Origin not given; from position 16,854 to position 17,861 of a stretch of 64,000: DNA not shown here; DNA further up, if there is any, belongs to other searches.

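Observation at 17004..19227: cysS is split into two independently initiated halves with a relBE toxin-antitoxin cassette between them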

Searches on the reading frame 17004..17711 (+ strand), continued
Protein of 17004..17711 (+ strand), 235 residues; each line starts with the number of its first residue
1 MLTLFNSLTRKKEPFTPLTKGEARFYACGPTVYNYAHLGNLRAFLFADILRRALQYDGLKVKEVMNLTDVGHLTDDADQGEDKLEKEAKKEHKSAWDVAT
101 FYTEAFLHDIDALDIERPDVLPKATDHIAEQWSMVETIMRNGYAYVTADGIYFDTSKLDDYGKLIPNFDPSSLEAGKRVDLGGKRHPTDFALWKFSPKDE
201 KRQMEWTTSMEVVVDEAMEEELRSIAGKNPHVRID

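Call 21: find_related_loci(query=A3, collection=genome_contigs, flank=5000)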
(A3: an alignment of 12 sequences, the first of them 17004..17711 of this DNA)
Query A3 (235 aa) in genome_contigs; peptide patterns used: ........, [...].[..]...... (x = any residue, [..] = any of these).
600 stretches matched a pattern (row limit reached: there are more); 596 encode a relative of the query (tblastn E <= 1e-3); the best 80 are kept; 80 distinct loci.
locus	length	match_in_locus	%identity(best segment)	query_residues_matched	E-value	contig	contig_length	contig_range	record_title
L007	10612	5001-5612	58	2-206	5e-81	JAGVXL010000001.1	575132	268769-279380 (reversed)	Candidatus Pacearchaeota archaeon isolate RIFCSPLOWO2_01_FULL_38_24_seed rifcsplowo2_01_scaffold_0, whole genome shotgun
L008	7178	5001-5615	58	2-207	3e-81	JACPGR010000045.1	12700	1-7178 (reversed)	MAG: Candidatus Magasanikbacteria bacterium isolate NC_groundwater_393_Ag_B-0.1um_39_15 GD18-4_B1_scaffold_826703, whole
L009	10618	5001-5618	58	1-207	1e-80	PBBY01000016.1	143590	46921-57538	MAG: Candidatus Magasanikiibacteriota bacterium isolate SP4150 MHASMcontig_1595873, whole genome shotgun sequence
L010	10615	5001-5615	59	2-206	2e-80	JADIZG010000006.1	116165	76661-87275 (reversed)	MAG: Betaproteobacteria bacterium isolate AalE_18-Q3-R2-46_MAXAC.086 tig00009154-10-1169960, whole genome shotgun sequen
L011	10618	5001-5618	56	2-208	1e-79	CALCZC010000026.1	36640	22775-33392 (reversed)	MAG TPA_asm: uncultured bacterium isolate SRR3330206_bin.71_CONCOCT_v1.1_MAG genome assembly, contig: ERZ724085.917, who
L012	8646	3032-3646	58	1-206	2e-78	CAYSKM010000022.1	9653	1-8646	MAG TPA_asm: uncultured Candidatus Saccharibacteria bacterium isolate SRP192927_co5_965 genome assembly, contig: NODE_12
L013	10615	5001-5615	58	2-206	4e-78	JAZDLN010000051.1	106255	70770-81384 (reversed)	MAG: Candidatus Falkowbacteria bacterium isolate MEGAHIT-group-0.601 k141_14862421, whole genome shotgun sequence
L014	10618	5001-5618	57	2-208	3e-78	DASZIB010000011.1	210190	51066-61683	MAG TPA_asm: Casimicrobiaceae bacterium isolate SMAG_U6591 k141_7612643, whole genome shotgun sequence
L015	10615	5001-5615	58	1-206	3e-78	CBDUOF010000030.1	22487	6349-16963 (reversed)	MAG TPA_asm: uncultured Anaerolineae bacterium isolate SRR22808126_concoct_49 genome assembly, contig: ERZ25043457.1117,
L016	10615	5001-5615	56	2-206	6e-78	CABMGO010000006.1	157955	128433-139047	uncultured archaeon isolate LFW-170_1 genome assembly, contig: LFW1701_6, whole genome shotgun sequence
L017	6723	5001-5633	55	1-212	2e-77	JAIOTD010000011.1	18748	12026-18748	MAG: archaeon isolate SMBSF61 bin_64_k127_381343, whole genome shotgun sequence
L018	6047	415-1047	56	2-212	2e-77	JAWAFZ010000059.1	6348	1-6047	MAG: Candidatus Caldarchaeum sp. isolate QQ_201912_bins_79 QQ_201912_bins_79_scaffold_59, whole genome shotgun sequence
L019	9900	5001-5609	59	2-206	2e-77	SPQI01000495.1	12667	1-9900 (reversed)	Oxalobacteraceae bacterium OM1 EFN1C6JR07, whole genome shotgun sequence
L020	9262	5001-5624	58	2-208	3e-77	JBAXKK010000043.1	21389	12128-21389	MAG: Elusimicrobiota bacterium isolate ELA399 MAG399_43, whole genome shotgun sequence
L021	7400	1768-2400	57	2-212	3e-77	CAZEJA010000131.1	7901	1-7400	MAG TPA_asm: uncultured Planctomycetaceae bacterium isolate binchicken_co97_120 genome assembly, contig: NODE_34216_leng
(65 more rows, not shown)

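Call 35: find_encoding_contigs(protein=P0033, flank=5000, max_places=3)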
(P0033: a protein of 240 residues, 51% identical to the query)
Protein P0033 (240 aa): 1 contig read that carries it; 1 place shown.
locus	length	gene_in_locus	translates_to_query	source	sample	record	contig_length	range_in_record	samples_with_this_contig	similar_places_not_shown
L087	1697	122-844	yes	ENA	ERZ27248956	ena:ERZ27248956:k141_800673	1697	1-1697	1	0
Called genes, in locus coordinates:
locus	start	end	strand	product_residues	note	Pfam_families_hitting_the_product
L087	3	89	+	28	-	?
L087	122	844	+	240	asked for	PF01406:tRNA-synt_1e, PF09334:tRNA-synt_1g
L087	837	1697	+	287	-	?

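Call 36: find_encoding_contigs(protein=P0004, flank=5000, max_places=3)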
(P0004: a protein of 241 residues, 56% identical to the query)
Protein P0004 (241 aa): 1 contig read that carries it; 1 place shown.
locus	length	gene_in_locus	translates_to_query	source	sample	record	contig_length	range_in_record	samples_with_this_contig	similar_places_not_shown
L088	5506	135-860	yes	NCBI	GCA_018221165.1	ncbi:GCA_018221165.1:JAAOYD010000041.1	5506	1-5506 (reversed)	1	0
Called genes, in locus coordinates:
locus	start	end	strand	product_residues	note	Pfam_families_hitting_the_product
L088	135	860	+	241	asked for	PF01406:tRNA-synt_1e, PF09334:tRNA-synt_1g (weak)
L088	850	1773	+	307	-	-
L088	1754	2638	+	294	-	PF01406:tRNA-synt_1e, PF23493:CysS_C (faint)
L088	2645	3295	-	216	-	-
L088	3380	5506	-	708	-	PF00133:tRNA-synt_1, PF09334:tRNA-synt_1g (weak), PF08264:Anticodon_1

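Call 37: find_encoding_contigs(protein=P0003, flank=5000, max_places=3)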
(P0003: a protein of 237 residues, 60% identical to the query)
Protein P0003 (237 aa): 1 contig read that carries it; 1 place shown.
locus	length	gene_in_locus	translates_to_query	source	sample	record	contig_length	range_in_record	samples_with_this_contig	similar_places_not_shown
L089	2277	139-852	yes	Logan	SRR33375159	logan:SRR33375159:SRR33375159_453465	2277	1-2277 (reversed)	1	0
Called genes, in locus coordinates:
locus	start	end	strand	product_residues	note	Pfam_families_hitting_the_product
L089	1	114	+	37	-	?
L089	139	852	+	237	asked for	PF01406:tRNA-synt_1e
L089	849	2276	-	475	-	?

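Call 38: search_protein_representatives(alignment_id=A3)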
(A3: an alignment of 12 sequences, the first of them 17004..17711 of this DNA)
Query: 12 sequences, 240 profile positions. Proteins with E-value up to 0.001 (for the whole library): 15903; up to 1e-10: 9892; up to 1e-30: 2320. The best 150 are listed.
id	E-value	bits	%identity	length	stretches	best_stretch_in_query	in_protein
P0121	5.4e-110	382.8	-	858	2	3-210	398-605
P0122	9.3e-104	362.4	-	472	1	3-207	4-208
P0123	2.9e-102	357.5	-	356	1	2-208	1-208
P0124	5.1e-101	353.5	-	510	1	1-208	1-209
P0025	6.2e-98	343.4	-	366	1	2-208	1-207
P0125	5.3e-96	337.0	-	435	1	3-208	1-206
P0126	1.1e-95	336.0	-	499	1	3-209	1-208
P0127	1.2e-95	335.8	-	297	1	1-208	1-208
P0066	3.4e-95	334.4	-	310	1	3-215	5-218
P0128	3.5e-94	331.1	-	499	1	3-208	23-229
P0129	3.0e-93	328.0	-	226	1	3-209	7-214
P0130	7.7e-93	326.7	-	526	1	2-208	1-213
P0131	1.0e-90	319.7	-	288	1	4-208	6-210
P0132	3.8e-90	317.9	-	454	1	13-208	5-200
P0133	4.6e-90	317.6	-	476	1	3-208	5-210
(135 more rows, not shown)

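Call 43: find_homologous_proteins(query=L002:1667-2479:+)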
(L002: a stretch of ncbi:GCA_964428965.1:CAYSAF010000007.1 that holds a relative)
Query L002:1667-2479:+ (270 aa): 114 proteins with E <= 0.001 among 781 candidates.
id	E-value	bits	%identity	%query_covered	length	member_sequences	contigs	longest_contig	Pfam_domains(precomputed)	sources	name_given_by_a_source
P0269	6.1e-111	388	65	97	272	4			PF05367.18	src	-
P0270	1.8e-99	350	57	99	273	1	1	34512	PF05367.18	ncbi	-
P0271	7.2e-99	348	58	99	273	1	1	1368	PF05367.18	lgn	-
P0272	1.2e-96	341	54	100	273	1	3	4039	PF05367.18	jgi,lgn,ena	-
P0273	5.9e-96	339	58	99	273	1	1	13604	PF05367.18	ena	-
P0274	6.8e-96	339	53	100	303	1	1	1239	-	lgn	-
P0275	1.6e-93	331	55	98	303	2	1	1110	-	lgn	-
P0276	1.7e-93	331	55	96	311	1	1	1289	-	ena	-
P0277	2.2e-93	330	53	98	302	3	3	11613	-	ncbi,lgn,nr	ncbi:MAG: hypothetical protein Q8O03_09405 [Nanoarchaeota archaeon]|nr:hypothetical protein [Nanoarc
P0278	4.2e-93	330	56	98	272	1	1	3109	PF05367.18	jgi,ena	-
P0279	1.3e-91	325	53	99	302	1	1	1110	-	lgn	-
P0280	1.6e-91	324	53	99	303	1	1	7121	-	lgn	-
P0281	1.8e-91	324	53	98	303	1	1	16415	-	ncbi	-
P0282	2.0e-91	324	53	100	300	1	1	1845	-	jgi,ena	-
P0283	4.5e-91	323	54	99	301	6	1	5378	-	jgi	-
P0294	3.1e-87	310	51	96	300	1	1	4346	PF05367.18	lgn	-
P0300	7.5e-86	306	52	99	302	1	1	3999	PF05367.18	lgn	-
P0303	3.8e-85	303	52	99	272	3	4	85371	PF05367.18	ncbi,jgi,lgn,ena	-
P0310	7.3e-81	289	50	97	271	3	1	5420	PF05367.18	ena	-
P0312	1.5e-80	288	51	99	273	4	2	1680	PF05367.18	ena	-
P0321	5.8e-76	273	46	97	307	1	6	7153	PF05367.18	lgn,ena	-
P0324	2.9e-75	271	48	100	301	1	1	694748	PF05367.18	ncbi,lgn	ncbi:MAG: hypothetical protein ACKKMV_02930 [Candidatus Nealsonbacteria bacterium]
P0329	1.1e-73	266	47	97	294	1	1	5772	PF05367.18,PF24308.2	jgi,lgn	-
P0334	7.0e-72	260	43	97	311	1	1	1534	PF05367.18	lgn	-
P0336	2.7e-70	255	43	98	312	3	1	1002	PF05367.18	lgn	-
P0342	1.3e-69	253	42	98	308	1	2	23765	PF05367.18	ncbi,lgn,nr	ncbi:MAG: hypothetical protein NTU54_07375 [Candidatus Omnitrophica bacterium]|nr:hypothetical prote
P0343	2.0e-69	252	47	95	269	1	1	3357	PF05367.18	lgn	-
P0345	7.2e-69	250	48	99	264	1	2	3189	PF05367.18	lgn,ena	-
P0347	1.3e-68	249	42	97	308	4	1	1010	PF05367.18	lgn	-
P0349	3.8e-68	248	46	99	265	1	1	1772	PF05367.18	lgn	-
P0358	1.8e-64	236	49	97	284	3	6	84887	PF05367.18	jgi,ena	-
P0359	1.5e-63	233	49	96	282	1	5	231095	PF05367.18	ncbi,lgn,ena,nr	ncbi:hypothetical protein J4216_00655 [Candidatus Woesearchaeota archaeon]|nr:hypothetical protein [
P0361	2.8e-63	232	48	100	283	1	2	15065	PF05367.18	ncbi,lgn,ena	ncbi:MAG: hypothetical protein AABW56_04665 [Nanoarchaeota archaeon]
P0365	1.3e-62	230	48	99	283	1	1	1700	PF05367.18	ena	-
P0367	3.0e-61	225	39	94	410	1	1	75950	-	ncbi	-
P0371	2.5e-59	219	46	99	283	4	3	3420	PF05367.18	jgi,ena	-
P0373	1.1e-58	217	45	94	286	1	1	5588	PF05367.18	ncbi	-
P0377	1.5e-53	200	38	95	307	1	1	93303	-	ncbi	-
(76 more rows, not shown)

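Call 44: find_encoding_contigs(protein=P0377, flank=3000, max_places=1)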
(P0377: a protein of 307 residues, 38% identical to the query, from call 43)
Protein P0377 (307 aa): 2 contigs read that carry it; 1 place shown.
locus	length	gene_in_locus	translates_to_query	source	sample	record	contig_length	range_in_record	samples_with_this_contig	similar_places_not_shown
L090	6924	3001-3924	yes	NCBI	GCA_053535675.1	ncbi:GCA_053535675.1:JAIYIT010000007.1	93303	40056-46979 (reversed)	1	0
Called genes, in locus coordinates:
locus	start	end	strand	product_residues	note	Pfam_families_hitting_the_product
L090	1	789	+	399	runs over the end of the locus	PF00009:GTP_EFTU, PF03144:GTP_EFTU_D2, PF09173:eIF2_C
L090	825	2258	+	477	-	PF04587:ADP_PFK_GK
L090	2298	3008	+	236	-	PF01406:tRNA-synt_1e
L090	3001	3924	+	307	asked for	-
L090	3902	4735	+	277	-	PF01406:tRNA-synt_1e, PF09190:DALR_2, PF23493:CysS_C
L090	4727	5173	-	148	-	-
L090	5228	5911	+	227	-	PF00730:HhH-GPD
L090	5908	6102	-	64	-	PF10049:DUF2283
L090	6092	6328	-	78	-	PF14076:DUF4258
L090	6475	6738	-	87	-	PF13656:RNA_pol_L_2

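Call 45: find_encoding_contigs(protein=P0367, flank=3000, max_places=1)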
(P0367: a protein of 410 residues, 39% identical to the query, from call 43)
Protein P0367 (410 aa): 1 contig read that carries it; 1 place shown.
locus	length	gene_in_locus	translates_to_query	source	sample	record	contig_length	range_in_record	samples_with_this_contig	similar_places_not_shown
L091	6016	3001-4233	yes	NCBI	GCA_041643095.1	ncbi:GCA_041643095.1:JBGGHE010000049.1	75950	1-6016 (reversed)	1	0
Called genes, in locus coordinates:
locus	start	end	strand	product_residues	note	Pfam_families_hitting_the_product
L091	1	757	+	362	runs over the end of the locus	PF01798:Nop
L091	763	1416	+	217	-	PF01269:Fibrillarin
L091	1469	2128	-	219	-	-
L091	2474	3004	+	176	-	PF01406:tRNA-synt_1e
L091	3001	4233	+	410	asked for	-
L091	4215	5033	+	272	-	PF01406:tRNA-synt_1e, PF09334:tRNA-synt_1g (weak), PF09190:DALR_2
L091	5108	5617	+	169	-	PF02080:TrkA_C (faint)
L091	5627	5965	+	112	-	-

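Call 46: find_encoding_contigs(protein=P0324, flank=3000, max_places=1)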
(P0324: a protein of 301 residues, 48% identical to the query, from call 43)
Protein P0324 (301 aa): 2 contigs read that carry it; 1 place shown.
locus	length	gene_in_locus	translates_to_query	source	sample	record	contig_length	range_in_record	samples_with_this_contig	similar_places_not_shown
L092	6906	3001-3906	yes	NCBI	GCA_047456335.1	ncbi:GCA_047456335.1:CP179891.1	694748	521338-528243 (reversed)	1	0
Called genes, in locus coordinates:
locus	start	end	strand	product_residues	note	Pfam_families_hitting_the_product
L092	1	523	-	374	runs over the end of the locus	PF05496:RuvB_N, PF13177:DNA_pol3_delta2, PF00004:AAA, PF07728:AAA_5 (weak), PF13401:AAA_22 (faint), PF22608:DNAX_ATPase_lid, PF12169:DNA_pol3_gamma3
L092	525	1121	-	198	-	PF04138:GtrA_DPMS_TM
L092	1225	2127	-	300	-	PF08271:Zn_Ribbon_TF, PF00382:TFIIB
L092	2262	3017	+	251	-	PF01406:tRNA-synt_1e, PF09334:tRNA-synt_1g (weak)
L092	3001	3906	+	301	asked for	PF05367:Phage_endo_I (faint)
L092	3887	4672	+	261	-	PF01406:tRNA-synt_1e, PF23493:CysS_C (weak)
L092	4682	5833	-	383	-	PF13439:Glyco_transf_4, PF20706:GT4-conflict, PF00534:Glycos_transf_1, PF13692:Glyco_trans_1_4, PF13524:Glyco_trans_1_2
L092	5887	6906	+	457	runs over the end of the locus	PF00772:DnaB, PF13481:AAA_25, PF03796:DnaB_C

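Call 58: search_solved_structures(query=window:17004-17711:+, show_alignments=1)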
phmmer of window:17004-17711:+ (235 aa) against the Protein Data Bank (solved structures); distinct sequences matched with E-value up to 0.001: 9.
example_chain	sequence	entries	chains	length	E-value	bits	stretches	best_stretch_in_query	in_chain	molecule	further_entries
3sp1_A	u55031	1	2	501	2.2e-42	148.9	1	3-208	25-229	Cysteinyl-tRNA synthetase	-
8qhp_A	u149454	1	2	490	7.4e-42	147.1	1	2-206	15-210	Cysteine--tRNA ligase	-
6ujd_A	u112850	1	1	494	8.5e-40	140.4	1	2-198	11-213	Cysteine--tRNA ligase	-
1li5_A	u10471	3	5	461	1e-34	123.8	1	1-201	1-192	CYSTEINYL-TRNA SYNTHETASE | Cysteine--tRNA ligase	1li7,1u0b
3tqo_A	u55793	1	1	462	3.7e-31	112.1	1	3-206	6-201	Cysteinyl-tRNA synthetase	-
9yru_A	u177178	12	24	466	6.5e-21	78.6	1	4-201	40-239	Cysteine--tRNA ligase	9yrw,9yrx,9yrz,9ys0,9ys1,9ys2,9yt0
8hfm_A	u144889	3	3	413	5.7e-12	49.3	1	2-156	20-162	L-cysteine:1D-myo-inositol 2-amino-2-deoxy-alpha-D-glucopyranoside ligase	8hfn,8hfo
3c8z_A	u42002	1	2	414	5.7e-12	49.3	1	2-156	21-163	Cysteinyl-tRNA synthetase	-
3oft_A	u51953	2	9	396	0.00037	23.8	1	113-180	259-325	Cytochrome P450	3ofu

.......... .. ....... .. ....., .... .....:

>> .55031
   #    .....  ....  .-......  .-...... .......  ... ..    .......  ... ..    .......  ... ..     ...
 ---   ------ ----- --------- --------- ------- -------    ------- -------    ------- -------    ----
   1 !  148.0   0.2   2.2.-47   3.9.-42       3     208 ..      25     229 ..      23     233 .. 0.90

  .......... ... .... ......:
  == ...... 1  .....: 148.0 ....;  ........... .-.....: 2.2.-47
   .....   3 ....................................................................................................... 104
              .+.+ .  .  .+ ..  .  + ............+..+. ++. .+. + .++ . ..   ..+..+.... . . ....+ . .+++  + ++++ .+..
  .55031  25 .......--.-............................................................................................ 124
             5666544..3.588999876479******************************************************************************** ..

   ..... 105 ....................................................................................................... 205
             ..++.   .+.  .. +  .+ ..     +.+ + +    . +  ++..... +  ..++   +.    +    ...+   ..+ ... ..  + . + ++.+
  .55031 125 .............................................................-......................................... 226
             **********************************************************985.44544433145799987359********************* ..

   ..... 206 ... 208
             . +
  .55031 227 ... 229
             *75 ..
